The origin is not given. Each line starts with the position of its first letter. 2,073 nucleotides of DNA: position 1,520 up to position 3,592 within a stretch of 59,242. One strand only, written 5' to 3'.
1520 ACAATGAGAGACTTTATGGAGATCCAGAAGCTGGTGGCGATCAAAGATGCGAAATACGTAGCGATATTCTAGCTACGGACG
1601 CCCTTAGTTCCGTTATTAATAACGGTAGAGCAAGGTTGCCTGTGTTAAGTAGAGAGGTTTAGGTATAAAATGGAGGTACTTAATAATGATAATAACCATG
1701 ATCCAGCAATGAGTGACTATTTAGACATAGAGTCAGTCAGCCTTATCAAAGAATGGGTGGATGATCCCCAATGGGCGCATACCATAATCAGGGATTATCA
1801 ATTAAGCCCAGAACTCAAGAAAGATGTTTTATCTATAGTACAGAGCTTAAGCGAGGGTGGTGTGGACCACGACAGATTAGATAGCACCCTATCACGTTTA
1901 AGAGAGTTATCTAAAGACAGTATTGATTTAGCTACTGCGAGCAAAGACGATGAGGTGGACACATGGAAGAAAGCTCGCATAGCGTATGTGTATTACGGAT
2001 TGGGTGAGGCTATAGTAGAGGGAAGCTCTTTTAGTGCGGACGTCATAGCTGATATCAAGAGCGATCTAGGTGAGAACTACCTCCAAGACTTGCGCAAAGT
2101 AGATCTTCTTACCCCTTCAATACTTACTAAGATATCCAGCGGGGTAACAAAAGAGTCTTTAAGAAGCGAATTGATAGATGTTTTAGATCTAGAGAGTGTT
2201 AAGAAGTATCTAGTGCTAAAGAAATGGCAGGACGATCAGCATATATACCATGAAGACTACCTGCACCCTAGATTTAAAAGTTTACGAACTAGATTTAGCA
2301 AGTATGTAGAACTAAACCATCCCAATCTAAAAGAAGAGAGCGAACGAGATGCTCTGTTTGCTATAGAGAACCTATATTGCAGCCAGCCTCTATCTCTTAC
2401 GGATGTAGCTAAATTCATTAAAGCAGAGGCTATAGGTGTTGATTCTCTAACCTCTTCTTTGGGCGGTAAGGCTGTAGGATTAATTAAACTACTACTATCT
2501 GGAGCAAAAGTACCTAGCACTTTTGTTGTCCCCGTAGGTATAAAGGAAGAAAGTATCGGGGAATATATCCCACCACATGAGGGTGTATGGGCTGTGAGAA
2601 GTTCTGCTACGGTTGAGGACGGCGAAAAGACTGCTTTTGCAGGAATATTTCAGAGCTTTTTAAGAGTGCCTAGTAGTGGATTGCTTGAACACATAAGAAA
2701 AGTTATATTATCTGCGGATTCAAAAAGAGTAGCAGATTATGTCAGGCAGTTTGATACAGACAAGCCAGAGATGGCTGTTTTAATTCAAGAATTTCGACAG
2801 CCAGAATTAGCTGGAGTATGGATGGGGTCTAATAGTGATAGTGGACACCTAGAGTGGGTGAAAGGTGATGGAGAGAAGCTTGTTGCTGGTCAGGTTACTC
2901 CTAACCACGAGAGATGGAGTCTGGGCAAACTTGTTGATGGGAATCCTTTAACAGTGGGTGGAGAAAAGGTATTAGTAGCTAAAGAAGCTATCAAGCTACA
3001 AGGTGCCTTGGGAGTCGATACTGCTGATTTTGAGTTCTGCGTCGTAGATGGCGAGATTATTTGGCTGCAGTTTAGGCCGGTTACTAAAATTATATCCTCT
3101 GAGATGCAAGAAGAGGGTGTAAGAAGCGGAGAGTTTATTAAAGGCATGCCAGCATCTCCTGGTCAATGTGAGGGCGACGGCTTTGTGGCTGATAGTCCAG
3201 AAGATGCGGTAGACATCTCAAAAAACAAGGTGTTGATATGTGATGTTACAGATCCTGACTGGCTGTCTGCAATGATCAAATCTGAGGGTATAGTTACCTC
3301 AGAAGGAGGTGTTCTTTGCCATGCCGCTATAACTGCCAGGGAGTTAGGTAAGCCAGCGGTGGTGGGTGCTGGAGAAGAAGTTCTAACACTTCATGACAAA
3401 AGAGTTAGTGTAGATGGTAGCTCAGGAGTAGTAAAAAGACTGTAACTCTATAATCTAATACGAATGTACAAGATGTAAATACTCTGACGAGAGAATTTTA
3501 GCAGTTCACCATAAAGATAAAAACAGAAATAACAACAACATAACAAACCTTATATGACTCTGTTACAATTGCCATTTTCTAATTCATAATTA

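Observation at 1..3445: RiPP-like cassette at the contig edge: KxxxW precursor + radical SAM/SPASM maturase + PEP-synthase-like phosphotransferase, bounded by tRNA-His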

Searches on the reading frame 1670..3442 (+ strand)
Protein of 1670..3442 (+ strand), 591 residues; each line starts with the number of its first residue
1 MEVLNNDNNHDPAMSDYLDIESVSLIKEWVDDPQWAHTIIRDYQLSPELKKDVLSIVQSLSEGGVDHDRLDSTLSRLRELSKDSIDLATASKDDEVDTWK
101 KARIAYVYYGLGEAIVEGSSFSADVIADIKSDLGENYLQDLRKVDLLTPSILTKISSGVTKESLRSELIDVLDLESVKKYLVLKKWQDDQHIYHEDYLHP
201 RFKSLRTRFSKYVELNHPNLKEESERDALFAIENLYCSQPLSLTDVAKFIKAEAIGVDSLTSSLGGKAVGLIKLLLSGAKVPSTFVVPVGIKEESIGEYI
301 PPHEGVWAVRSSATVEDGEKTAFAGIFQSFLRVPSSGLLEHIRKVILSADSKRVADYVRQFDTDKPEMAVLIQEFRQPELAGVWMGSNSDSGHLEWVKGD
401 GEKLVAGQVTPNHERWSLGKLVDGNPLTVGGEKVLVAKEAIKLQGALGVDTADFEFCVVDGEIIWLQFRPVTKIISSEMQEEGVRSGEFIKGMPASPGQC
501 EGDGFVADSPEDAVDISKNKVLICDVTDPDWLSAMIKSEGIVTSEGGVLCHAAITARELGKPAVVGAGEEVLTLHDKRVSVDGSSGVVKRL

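Call 4: search_protein_families(library=pfam, proteins=[window:1670-3442:+], max_evalue=0.1)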
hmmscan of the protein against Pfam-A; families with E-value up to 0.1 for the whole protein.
window:1670-3442:+ (591 aa): 2 families
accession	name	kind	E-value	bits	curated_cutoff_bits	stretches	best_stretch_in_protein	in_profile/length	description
PF01326.24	PPDK_N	-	3.8e-24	86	27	1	304-413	100-219/328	Pyruvate phosphate dikinase, AMP/ATP-binding domain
PF00391.29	PEP-utilizers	-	4e-22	78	23.1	1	517-586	2-72/72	PEP-utilising enzyme, mobile domain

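Call 5: search_protein_families(library=ncbifam, proteins=[window:1670-3442:+], max_evalue=0.1)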
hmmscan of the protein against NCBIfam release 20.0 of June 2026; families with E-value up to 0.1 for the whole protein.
window:1670-3442:+ (591 aa): 26 families (the best 25 are shown)
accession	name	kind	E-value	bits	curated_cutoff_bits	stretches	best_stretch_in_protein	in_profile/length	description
NF005057.0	PRK06464.1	equivalog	5.1e-41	140.6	598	2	451-589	313-461/798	phosphoenolpyruvate synthase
TIGR01418.1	PEP_synth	equivalog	2.7e-38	131.8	739.75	2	452-588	308-456/784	pyruvate, water dikinase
NF004881.0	PRK06241.2-2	equivalog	2.3e-32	112.2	883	2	486-589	785-888/898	phosphoenolpyruvate synthase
NF004878.0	PRK06241.1-3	subfamily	1.3e-29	102.9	945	2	474-589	773-887/891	phosphoenolpyruvate synthase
NF041857.1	RIF_Ptrans_rph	equivalog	2.7e-29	102.1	999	2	474-589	748-862/864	rifamycin-inactivating phosphotransferase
NF004882.0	PRK06241.2-3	equivalog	5.3e-29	100.9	850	2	489-590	717-818/827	phosphoenolpyruvate synthase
NF004877.0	PRK06241.1-2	subfamily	6.4e-29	100.8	866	2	474-589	752-866/869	phosphoenolpyruvate synthase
NF052631.1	prodigiosin_PigC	equivalog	2.4e-27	95.2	1300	2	485-589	774-880/883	prodigiosin ligase PigC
NF004880.0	PRK06241.2-1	equivalog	2.1e-26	92.1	972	2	490-589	736-835/837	phosphoenolpyruvate synthase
NF004531.0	PRK05878.1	equivalog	2.4e-24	85.8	456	1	476-589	339-455/534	pyruvate, phosphate dikinase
NF004879.0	PRK06241.1-4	equivalog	1.8e-23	82.6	976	2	474-589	752-866/868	phosphoenolpyruvate synthase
NF052632.1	undecylprod_RedH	equivalog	1e-21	76.6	1350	2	303-411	91-204/880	undecylprodigiosin ligase RedH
NF006153.0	PRK08296.1-5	subfamily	7.5e-21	74.1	578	1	479-590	491-605/608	hypothetical protein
NF004883.0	PRK06241.2-4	equivalog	2.2e-20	72.5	1063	2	488-591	810-913/928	phosphoenolpyruvate synthase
NF006151.0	PRK08296.1-3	equivalog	1.2e-17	63.7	693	1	486-589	497-601/604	hypothetical protein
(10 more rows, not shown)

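Call 12: search_solved_structures(query=window:1670-3442:+, max_evalue=0.001)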
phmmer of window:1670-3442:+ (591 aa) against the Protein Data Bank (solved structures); distinct sequences matched with E-value up to 0.001: 21.
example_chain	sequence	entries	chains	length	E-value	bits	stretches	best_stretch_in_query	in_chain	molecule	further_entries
5fbs_A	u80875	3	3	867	8.1e-25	90.7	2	474-589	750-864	Phosphoenolpyruvate synthase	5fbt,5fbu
5hv2_A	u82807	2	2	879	8.6e-25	90.6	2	474-589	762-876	Phosphoenolpyruvate synthase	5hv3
5hv1_A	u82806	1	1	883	8.7e-25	90.5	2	474-589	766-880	Phosphoenolpyruvate synthase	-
9dae_A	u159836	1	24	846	5.9e-23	84.5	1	489-588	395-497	Phosphoenolpyruvate synthase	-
8a8e_A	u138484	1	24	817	9.9e-23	83.8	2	435-588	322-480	Phosphoenolpyruvate synthase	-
2ols_A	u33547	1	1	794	5e-17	64.9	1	459-581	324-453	Phosphoenolpyruvate synthase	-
9pzl_A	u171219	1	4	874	6.6e-10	41.4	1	450-576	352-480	Pyruvate, phosphate dikinase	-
1dik_A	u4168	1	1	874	6.6e-10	41.4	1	450-576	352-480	PYRUVATE PHOSPHATE DIKINASE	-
2r82_A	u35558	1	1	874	6.9e-10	41.4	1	450-576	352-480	Pyruvate, phosphate dikinase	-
1kbl_A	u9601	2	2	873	8e-10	41.1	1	450-576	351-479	PYRUVATE PHOSPHATE DIKINASE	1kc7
1ggo_A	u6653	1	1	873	8e-10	41.1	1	450-576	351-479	PROTEIN (PYRUVATE, PHOSPHATE DIKINASE)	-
2dik_A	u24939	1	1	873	9.5e-10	40.9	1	450-576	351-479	PROTEIN (PYRUVATE PHOSPHATE DIKINASE)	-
1jde_A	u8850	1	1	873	2.1e-09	39.7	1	450-576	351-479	PYRUVATE, PHOSPHATE DIKINASE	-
2fm4_A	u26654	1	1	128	2.2e-09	39.7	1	484-577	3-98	Pyruvate, phosphate dikinase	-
5hv6_A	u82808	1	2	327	3.1e-09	39.2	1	277-411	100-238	Phosphoenolpyruvate synthase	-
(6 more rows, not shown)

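Call 39: find_homologous_proteins(query=window:1670-3442:+, max_evalue=1e-8)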
Query window:1670-3442:+ (591 aa): 105 proteins with E <= 1e-8 among 8000 candidates.
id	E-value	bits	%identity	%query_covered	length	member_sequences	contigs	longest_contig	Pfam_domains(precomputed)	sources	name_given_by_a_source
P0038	0.0e+0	1314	100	100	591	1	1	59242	PF00391.30,PF01326.25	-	-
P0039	5.6e-186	638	51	96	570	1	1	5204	PF00391.30,PF01326.25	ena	-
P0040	1.4e-159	551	46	100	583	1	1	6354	PF00391.30,PF01326.25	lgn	-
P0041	1.1e-137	478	42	96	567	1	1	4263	PF00391.30,PF01326.25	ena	-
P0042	6.9e-108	380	42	93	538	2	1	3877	PF00391.30,PF01326.25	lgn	-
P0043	2.2e-107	378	37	96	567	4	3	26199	PF00391.30,PF01326.25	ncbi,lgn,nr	ncbi:MAG: PEP-utilizing enzyme [Patescibacteria group bacterium]|nr:PEP-utilizing enzyme [Patescibac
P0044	1.4e-105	372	38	97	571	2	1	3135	PF00391.30,PF01326.25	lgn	-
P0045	1.8e-104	369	37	97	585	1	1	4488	PF00391.30,PF01326.25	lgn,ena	-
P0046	3.8e-104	368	38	97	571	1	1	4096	PF00391.30,PF01326.25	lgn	-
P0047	3.2e-102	361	36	95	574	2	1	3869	PF00391.30,PF01326.25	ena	-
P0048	1.0e-101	360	35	98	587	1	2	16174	PF00391.30,PF01326.25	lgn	-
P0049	7.0e-101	357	35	96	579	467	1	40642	PF00391.30,PF01326.25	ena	-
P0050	8.0e-100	353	36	95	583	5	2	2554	PF00391.30,PF01326.25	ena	-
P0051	1.1e-99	353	37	96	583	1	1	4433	PF00391.30,PF01326.25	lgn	-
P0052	4.4e-98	347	36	97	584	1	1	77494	PF00391.30,PF01326.25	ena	-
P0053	6.0e-98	347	35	100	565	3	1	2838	PF00391.30,PF01326.25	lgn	-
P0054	1.6e-97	346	34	95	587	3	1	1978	PF00391.30,PF01326.25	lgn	-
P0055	3.9e-95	338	35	95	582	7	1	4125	PF00391.30,PF01326.25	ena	-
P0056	6.7e-95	337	37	94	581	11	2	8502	PF00391.30,PF01326.25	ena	-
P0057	2.9e-93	332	35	95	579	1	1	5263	PF00391.30,PF01326.25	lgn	-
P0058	2.2e-91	325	35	98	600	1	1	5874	PF00391.30,PF01326.25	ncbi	-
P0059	4.4e-89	318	39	82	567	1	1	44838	PF00391.30,PF01326.25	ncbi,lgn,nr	ncbi:MAG: PEP/pyruvate-binding domain-containing protein [Bacilli bacterium]|nr:PEP/pyruvate-binding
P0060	4.6e-89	318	35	98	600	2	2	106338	PF00391.30,PF01326.25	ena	-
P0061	1.4e-88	316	37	92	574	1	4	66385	PF00391.30,PF01326.25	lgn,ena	-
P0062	5.1e-88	314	36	92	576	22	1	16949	PF00391.30,PF01326.25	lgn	-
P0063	7.3e-88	314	37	92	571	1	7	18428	PF00391.30,PF01326.25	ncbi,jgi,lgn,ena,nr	ncbi:MAG: hypothetical protein E7310_08715 [Clostridiales bacterium]|nr:hypothetical protein [Clostr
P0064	1.4e-87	313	34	98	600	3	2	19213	PF00391.30,PF01326.25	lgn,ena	-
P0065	2.7e-87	312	36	92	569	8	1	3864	PF00391.30,PF01326.25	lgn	-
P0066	3.0e-87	312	36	92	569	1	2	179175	PF00391.30,PF01326.25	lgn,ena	-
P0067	6.3e-87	311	35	96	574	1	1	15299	PF00391.30,PF01326.25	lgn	-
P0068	2.3e-86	309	36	94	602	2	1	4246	PF00391.30,PF01326.25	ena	-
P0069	2.6e-86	309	37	89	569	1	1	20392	PF00391.30,PF01326.25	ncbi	-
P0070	5.9e-86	307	35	98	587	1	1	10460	PF00391.30,PF01326.25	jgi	-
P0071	7.6e-86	307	36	91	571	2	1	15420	PF00391.30,PF01326.25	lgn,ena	-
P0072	7.8e-86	307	35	93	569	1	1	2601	PF00391.30,PF01326.25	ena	-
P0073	1.1e-85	307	37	92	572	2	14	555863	PF00391.30,PF01326.25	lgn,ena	-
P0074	3.7e-85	305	34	96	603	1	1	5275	PF00391.30,PF01326.25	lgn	-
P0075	1.7e-84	303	38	83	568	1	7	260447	PF00391.30,PF01326.25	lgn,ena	-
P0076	1.9e-84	302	35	91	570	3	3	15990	PF00391.30,PF01326.25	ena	-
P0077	3.0e-84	302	35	96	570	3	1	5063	PF00391.30,PF01326.25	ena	-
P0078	3.7e-84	301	34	94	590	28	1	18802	PF00391.30,PF01326.25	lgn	-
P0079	8.6e-84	300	35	94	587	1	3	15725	PF00391.30,PF01326.25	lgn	-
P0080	9.6e-84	300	39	83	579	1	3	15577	PF00391.30,PF01326.25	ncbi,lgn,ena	-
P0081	1.5e-83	300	34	95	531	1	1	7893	PF00391.30,PF01326.25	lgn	-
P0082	4.1e-83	298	34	94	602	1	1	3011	PF00391.30,PF01326.25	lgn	-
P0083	4.5e-83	298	35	91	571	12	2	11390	PF00391.30,PF01326.25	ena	-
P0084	5.7e-83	298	35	95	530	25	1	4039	PF00391.30,PF01326.25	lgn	-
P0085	1.2e-82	297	35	92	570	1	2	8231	PF00391.30,PF01326.25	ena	-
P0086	5.6e-82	294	35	91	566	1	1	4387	PF00391.30,PF01326.25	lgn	-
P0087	2.9e-81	292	34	86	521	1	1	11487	PF01326.25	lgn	-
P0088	5.0e-81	291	37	81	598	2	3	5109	PF00391.30,PF01326.25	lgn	-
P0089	6.0e-81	291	35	92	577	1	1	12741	PF00391.30,PF01326.25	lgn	-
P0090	8.5e-81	290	35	92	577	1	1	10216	PF00391.30,PF01326.25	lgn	-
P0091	2.2e-80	289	35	87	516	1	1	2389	PF01326.25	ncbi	ncbi:MAG: PEP/pyruvate-binding domain-containing protein [Mycobacteriales bacterium]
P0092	2.3e-80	289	34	91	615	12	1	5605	PF00391.30,PF01326.25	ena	-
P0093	2.5e-80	289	35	92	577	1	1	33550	PF00391.30,PF01326.25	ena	-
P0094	2.5e-80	289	35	91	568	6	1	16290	PF00391.30,PF01326.25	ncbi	-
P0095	1.1e-79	287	36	81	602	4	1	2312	PF00391.30,PF01326.25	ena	-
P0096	2.7e-79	285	32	92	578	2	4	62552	PF00391.30,PF01326.25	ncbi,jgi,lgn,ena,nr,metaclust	ncbi:MAG: hypothetical protein A2Y18_04910 [Clostridiales bacterium GWD2_32_19]|nr:MAG: hypothetical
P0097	8.3e-79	284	36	88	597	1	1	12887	PF00391.30,PF01326.25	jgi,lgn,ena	-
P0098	8.5e-79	284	38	88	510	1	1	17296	PF00391.30,PF01326.25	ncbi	ncbi:MAG: PEP/pyruvate-binding domain-containing protein, partial [Bacilli bacterium]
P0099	1.1e-78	283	33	95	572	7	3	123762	PF00391.30,PF01326.25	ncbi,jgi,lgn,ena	-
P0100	1.2e-78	283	38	69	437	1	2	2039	PF00391.30,PF01326.25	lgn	-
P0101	8.5e-78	281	36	82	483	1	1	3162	PF00391.30,PF01326.25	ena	-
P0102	2.1e-77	279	34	88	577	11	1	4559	PF00391.30,PF01326.25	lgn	-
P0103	4.1e-76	275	39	69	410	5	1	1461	PF00391.30,PF01326.25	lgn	-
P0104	2.1e-75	273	34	89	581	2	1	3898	PF00391.30,PF01326.25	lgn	-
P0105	2.7e-75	272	34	88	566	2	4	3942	PF00391.30,PF01326.25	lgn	-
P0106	1.9e-74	269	33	90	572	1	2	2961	PF00391.30,PF01326.25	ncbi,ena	-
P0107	2.1e-70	256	34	88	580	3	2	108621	PF00391.30,PF01326.25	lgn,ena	-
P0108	2.7e-70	256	36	82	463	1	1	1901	PF00391.30,PF01326.25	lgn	-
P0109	1.1e-69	254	32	91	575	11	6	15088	PF00391.30,PF01326.25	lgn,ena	-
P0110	1.8e-68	250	36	72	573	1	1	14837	PF00391.30,PF01326.25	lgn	-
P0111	3.6e-67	245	36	66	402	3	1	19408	PF01326.25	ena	-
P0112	4.0e-64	235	41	56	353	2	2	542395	PF00391.30,PF01326.25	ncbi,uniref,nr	ncbi:PEP-utilizing enzyme [Streptomyces fumanus]|uniref:Phosphoenolpyruvate synthase n=1 Tax=Strepto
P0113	1.4e-62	230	41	56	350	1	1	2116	PF00391.30,PF01326.25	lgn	-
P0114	2.7e-62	229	40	55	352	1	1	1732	PF00391.30,PF01326.25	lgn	-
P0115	1.1e-61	227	34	82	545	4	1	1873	PF00391.30,PF01326.25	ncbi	-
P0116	1.4e-61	227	42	56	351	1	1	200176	PF00391.30,PF01326.25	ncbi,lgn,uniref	ncbi:PEP/pyruvate-binding domain-containing protein [Streptomyces sp. NPDC050704]|uniref:PEP/pyruvat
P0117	3.9e-61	225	42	56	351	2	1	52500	PF00391.30,PF01326.25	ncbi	ncbi:PEP-utilizing enzyme [Streptomyces sp. NPDC054933]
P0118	8.2e-60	221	43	55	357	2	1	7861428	PF00391.30,PF01326.25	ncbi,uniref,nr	ncbi:PEP-utilizing enzyme [Streptomyces sp. MP131-18]|uniref:PEP-utilizing enzyme n=1 Tax=Streptomyc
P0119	2.5e-59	220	42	56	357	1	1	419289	PF00391.30,PF01326.25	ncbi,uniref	ncbi:PEP-utilizing enzyme [Streptomyces sp. NPDC087844]|uniref:PEP-utilizing enzyme n=1 Tax=Streptom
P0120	8.7e-59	218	42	56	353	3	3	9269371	PF00391.30,PF01326.25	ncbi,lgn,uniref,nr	ncbi:hypothetical protein ADL00_32265 [Streptomyces sp. AS58]|uniref:PEP-utilizing enzyme n=1 Tax=St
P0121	3.4e-58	216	40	53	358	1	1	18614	PF00391.30,PF01326.25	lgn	-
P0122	8.3e-58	215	40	52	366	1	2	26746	PF00391.30,PF01326.25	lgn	-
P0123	1.0e-57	214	40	57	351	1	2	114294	PF00391.30,PF01326.25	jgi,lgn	jgi:pyruvate,water dikinase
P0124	2.1e-57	213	41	56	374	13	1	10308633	PF00391.30,PF01326.25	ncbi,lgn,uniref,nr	ncbi:PEP-utilizing enzyme [Streptomyces tauricus]|uniref:Phosphoenolpyruvate synthase n=1 Tax=Strept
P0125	3.1e-57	213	42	56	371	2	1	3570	PF00391.30,PF01326.25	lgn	-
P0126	4.9e-56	209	39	56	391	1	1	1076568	PF00391.30,PF01326.25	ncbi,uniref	ncbi:PEP-utilizing enzyme [Streptomyces sp. NPDC017991]|uniref:PEP-utilizing enzyme n=1 Tax=Streptom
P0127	1.4e-55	207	41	56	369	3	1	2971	PF00391.30,PF01326.25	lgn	-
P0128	1.5e-55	207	41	56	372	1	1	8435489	PF00391.30,PF01326.25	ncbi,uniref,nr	ncbi:hypothetical protein J8N05_22760 [Streptomyces sp. BH-SS-21]|uniref:Phosphoenolpyruvate synthas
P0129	1.6e-55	207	41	56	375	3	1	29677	PF00391.30,PF01326.25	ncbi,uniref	ncbi:PEP-utilizing enzyme [Streptomyces sp. NPDC057621]|uniref:PEP-utilizing enzyme n=1 Tax=Streptom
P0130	2.5e-55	206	39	55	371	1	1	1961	PF00391.30,PF01326.25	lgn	-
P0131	3.3e-55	206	40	56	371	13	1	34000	PF00391.30,PF01326.25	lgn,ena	-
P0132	5.6e-50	189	37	55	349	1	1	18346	PF00391.30,PF01326.25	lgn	-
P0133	6.7e-48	182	32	71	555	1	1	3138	PF00391.30,PF01326.25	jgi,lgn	-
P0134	1.8e-20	91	35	37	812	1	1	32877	PF00391.30,PF01326.25,PF27448.1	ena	-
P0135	1.1e-19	89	31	21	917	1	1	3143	PF00391.30,PF01326.25,PF27448.1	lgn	-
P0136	1.2e-17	82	38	17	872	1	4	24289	PF00391.30,PF01326.25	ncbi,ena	-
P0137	3.8e-17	80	37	17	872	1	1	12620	PF00391.30,PF01326.25,PF27448.1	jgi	jgi:pyruvate,water dikinase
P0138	1.6e-16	78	37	20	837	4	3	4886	PF00391.30,PF01326.25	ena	-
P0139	5.0e-16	77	35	17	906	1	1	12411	PF00391.30,PF01326.25,PF27448.1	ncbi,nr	ncbi:MAG: putative phosphoenolpyruvate synthase [Methanocella sp. PtaU1.Bin125]|nr:MAG: putative pho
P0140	6.4e-16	76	34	17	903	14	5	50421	PF00391.30,PF01326.25,PF27448.1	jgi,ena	jgi:pyruvate,water dikinase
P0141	8.8e-13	66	36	21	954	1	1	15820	PF00391.30,PF01326.25,PF27448.1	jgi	-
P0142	1.5e-9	55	27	35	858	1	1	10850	PF00391.30,PF01326.25,PF27448.1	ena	-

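Call 42: find_encoding_contigs(protein=P0043, flank=8000, max_places=2)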
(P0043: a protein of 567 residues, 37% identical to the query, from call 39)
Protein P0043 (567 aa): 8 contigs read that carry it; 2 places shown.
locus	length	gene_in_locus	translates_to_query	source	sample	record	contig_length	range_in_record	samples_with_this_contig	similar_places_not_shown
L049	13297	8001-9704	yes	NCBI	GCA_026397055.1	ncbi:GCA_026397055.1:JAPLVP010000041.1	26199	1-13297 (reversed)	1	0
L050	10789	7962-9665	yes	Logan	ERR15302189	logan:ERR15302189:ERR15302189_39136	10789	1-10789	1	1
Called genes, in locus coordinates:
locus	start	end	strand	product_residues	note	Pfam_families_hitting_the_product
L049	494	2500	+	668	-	PF02897:Peptidase_S9_N, PF00326:Peptidase_S9, PF00756:Esterase (weak)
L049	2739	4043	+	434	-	PF13393:tRNA-synt_His, PF00152:tRNA-synt_2 (faint), PF00587:tRNA-synt_2b, PF03129:HGTP_anticodon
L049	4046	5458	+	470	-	PF00587:tRNA-synt_2b, PF03129:HGTP_anticodon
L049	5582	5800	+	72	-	-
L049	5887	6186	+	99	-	PF08209:Sgf11 (faint), PF12647:RNHCP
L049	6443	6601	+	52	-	-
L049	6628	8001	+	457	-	PF04055:Radical_SAM, PF13186:SPASM (weak)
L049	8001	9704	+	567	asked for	PF01326:PPDK_N, PF00391:PEP-utilizers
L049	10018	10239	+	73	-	-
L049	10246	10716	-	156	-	PF01862:PvlArgDC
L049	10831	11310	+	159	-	-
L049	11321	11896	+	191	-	-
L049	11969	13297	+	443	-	PF16927:HisKA_7TM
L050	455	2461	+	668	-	PF02897:Peptidase_S9_N, PF00326:Peptidase_S9, PF00756:Esterase (weak)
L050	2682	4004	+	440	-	PF00152:tRNA-synt_2 (faint), PF13393:tRNA-synt_His, PF00587:tRNA-synt_2b, PF03129:HGTP_anticodon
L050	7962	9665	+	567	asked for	PF01326:PPDK_N, PF00391:PEP-utilizers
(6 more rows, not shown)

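Call 43: find_encoding_contigs(protein=P0049, flank=8000, max_places=2)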
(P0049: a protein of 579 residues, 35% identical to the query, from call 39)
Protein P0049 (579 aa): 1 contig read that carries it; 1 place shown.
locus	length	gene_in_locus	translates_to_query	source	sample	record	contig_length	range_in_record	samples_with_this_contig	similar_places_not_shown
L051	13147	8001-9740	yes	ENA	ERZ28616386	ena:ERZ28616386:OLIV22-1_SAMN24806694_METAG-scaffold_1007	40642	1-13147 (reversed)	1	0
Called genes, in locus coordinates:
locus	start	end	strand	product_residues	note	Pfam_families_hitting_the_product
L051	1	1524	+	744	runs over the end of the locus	-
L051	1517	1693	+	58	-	-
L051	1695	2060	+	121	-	PF05105:Phage_holin_4_1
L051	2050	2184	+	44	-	-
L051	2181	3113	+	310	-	PF01510:Amidase_2, PF09374:PG_binding_3 (faint), PF01471:PG_binding_1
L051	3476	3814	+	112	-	PF01022:HTH_5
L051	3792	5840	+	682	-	PF00403:HMA, PF00122:E1-E2_ATPase, PF00702:Hydrolase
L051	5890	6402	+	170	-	PF00293:NUDIX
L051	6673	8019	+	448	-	PF04055:Radical_SAM, PF13353:Fer4_12 (weak), PF13186:SPASM (weak)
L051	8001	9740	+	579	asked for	PF01326:PPDK_N, PF00391:PEP-utilizers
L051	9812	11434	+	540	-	PF00005:ABC_tran, PF02463:SMC_N (faint), PF13555:AAA_29 (faint), PF13304:AAA_21 (faint), PF13401:AAA_22 (faint), PF00005:ABC_tran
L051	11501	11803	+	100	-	-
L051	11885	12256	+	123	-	-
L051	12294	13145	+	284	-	?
